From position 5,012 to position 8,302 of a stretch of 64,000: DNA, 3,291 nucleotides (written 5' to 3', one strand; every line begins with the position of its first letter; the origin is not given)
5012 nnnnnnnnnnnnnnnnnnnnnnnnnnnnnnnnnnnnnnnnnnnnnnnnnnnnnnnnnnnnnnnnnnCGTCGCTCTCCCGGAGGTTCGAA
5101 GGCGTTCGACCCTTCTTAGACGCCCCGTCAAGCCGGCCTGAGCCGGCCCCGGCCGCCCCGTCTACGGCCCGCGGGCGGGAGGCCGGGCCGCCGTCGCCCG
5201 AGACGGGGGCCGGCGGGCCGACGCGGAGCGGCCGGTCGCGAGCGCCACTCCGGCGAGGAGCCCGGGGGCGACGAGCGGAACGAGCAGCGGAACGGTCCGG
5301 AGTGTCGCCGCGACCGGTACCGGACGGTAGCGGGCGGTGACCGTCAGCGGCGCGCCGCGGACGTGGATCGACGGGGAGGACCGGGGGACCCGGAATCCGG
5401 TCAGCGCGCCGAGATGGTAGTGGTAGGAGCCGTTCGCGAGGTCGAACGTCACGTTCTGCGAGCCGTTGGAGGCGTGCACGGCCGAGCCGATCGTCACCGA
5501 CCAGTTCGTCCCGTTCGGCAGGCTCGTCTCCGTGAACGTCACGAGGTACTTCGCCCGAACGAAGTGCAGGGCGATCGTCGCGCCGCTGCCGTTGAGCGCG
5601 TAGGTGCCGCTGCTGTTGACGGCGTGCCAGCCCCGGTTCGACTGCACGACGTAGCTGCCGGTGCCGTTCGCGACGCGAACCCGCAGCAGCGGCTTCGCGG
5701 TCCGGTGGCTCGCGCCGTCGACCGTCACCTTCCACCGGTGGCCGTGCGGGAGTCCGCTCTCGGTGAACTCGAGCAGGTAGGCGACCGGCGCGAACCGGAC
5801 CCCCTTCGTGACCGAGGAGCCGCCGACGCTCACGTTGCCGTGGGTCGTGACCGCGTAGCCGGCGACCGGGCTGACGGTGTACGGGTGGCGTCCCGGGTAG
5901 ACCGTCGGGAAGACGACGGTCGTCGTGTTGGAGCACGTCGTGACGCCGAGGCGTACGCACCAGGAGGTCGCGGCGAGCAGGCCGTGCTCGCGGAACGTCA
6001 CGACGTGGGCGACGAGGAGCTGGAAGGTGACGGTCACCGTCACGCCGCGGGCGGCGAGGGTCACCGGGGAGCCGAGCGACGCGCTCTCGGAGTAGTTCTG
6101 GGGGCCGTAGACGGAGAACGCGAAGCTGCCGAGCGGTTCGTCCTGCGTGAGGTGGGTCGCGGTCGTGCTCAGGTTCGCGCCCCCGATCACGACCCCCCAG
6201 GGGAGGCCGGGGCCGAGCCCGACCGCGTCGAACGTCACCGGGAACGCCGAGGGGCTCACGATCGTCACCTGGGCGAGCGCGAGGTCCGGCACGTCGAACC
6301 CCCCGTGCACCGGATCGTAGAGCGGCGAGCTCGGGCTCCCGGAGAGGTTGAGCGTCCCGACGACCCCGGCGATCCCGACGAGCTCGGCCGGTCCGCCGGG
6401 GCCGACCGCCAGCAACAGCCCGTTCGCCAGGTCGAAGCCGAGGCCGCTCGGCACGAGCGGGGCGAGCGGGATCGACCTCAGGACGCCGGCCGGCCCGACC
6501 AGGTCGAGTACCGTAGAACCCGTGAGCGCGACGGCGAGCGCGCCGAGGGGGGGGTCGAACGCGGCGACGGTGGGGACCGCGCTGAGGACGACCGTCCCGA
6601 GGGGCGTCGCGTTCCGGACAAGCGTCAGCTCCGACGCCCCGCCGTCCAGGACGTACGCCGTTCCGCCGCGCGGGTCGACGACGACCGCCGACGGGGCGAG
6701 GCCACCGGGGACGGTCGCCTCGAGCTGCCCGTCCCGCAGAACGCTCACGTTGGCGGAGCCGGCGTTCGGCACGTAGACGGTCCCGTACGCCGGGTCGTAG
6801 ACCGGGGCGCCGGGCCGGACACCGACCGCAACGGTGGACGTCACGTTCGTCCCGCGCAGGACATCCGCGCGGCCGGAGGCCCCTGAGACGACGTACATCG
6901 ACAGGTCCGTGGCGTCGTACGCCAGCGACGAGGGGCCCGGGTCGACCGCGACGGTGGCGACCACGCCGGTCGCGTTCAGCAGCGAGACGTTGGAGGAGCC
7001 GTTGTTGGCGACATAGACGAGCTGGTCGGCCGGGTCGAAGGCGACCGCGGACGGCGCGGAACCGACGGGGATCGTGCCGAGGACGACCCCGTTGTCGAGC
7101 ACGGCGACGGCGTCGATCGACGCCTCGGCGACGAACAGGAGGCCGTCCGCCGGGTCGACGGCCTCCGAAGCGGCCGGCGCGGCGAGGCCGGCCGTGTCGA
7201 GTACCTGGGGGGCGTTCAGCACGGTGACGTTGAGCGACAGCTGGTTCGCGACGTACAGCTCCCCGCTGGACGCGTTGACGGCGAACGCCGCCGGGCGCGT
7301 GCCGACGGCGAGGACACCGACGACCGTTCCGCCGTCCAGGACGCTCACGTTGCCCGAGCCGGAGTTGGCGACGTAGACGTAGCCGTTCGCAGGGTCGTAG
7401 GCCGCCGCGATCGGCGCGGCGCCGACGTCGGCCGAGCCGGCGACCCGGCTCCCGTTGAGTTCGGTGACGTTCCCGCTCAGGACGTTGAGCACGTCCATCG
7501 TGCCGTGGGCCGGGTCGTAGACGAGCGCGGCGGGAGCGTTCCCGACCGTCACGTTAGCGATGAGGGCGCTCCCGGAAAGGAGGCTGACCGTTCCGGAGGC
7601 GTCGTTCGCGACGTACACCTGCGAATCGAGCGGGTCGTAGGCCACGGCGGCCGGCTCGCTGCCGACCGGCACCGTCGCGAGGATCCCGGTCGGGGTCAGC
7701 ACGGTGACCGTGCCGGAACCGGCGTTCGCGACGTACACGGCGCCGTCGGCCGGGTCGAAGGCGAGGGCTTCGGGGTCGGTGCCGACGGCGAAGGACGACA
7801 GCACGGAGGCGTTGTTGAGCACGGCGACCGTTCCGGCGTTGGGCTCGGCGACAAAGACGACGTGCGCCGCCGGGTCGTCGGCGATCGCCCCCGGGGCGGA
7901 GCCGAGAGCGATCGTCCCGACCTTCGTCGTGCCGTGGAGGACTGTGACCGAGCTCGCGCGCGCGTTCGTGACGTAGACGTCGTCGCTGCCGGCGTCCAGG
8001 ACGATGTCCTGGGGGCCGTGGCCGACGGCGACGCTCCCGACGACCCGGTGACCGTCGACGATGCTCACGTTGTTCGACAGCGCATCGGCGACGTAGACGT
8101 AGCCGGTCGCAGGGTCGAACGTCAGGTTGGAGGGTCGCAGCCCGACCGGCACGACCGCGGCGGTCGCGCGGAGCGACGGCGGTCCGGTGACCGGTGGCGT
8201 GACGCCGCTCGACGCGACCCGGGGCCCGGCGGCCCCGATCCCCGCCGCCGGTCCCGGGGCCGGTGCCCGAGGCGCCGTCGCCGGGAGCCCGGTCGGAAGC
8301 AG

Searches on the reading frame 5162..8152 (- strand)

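Call 56: search_protein_families(library=pfam, proteins=[window:5162-8152:-], max_evalue=0.0001)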
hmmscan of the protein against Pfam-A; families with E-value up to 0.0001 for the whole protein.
window:5162-8152:- (996 aa): 2 families
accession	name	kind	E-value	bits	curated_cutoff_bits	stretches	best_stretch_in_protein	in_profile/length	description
PF10282.15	Lactonase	-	9.1e-10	38.7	21.7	0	212-312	220-318/344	Lactonase, 7-bladed beta-propeller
PF01436.27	NHL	-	1.8e-07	31.3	20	0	126-151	3-27/28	NHL repeat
